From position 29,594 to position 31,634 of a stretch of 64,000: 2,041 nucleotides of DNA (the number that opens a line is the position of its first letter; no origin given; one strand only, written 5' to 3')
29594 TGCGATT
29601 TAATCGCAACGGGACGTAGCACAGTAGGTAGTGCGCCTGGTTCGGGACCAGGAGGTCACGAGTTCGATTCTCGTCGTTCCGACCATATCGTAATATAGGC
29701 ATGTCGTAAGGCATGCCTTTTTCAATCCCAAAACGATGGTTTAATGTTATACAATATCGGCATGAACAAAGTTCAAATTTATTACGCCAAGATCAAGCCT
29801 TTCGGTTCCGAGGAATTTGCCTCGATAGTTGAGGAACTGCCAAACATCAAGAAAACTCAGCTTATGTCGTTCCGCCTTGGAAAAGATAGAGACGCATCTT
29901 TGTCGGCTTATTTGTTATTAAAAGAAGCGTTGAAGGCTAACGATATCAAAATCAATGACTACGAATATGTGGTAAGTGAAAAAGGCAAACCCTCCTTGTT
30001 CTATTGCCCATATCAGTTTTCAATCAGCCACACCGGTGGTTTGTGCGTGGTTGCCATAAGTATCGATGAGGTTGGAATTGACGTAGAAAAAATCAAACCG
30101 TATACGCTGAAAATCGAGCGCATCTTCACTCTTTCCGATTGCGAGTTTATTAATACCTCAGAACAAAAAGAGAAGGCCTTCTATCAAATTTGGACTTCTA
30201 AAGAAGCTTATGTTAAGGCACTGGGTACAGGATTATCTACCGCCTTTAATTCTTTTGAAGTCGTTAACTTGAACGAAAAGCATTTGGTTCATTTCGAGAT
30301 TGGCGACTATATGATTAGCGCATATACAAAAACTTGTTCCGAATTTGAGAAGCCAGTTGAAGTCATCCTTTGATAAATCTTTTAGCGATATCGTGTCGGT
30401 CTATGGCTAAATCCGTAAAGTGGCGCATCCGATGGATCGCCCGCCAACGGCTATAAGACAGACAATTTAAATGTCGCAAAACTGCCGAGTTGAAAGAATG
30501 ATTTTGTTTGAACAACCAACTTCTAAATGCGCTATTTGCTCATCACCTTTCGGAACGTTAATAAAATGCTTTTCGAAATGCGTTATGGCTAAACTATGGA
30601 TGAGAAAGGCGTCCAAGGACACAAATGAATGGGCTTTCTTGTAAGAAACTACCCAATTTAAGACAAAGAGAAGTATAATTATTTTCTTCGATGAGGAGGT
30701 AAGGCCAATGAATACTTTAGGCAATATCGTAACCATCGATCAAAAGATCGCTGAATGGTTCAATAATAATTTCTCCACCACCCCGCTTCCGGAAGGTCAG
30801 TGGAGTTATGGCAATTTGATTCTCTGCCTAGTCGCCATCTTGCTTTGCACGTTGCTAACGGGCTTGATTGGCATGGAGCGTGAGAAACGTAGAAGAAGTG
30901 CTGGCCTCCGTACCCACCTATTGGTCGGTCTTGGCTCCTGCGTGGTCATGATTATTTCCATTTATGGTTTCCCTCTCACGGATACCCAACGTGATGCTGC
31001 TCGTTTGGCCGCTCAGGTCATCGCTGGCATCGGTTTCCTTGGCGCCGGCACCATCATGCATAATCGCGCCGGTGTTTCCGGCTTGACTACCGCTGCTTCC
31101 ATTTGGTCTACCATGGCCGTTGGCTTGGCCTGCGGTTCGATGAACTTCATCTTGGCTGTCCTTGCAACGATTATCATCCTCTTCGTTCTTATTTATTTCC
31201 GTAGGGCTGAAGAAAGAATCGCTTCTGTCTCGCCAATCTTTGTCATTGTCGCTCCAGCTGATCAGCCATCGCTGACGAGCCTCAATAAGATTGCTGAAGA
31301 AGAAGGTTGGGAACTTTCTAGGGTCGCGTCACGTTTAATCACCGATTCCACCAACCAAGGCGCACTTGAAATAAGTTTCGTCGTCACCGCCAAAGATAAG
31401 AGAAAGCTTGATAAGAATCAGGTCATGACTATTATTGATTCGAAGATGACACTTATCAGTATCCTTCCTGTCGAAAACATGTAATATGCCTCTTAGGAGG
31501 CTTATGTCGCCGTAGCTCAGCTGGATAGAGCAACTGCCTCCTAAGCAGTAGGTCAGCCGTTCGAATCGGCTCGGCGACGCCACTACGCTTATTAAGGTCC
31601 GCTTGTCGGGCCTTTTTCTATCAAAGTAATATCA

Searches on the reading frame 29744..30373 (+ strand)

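Call 10: search_protein_families(library=pfam, proteins=[window:29744-30373:+])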
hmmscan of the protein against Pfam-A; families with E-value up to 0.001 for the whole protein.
window:29744-30373:+ (209 aa): 2 families
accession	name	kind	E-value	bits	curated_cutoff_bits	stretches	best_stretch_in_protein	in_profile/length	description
PF01648.25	ACPS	-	4e-16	59.5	25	1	110-180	2-83/111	4'-phosphopantetheinyl transferase superfamily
PF22624.1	AASDHPPT_N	-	1.4e-06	28.8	27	1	22-104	7-96/100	4'-phosphopantetheinyl transferase, N-terminal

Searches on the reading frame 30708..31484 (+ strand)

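Call 10: search_protein_families(library=pfam, proteins=[window:30708-31484:+])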
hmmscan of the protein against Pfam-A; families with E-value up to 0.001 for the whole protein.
window:30708-31484:+ (258 aa): 1 family
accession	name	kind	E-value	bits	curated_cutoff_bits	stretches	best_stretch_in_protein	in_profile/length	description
PF02308.21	MgtC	-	4.3e-38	130.8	31.4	1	45-169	2-120/121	MgtC family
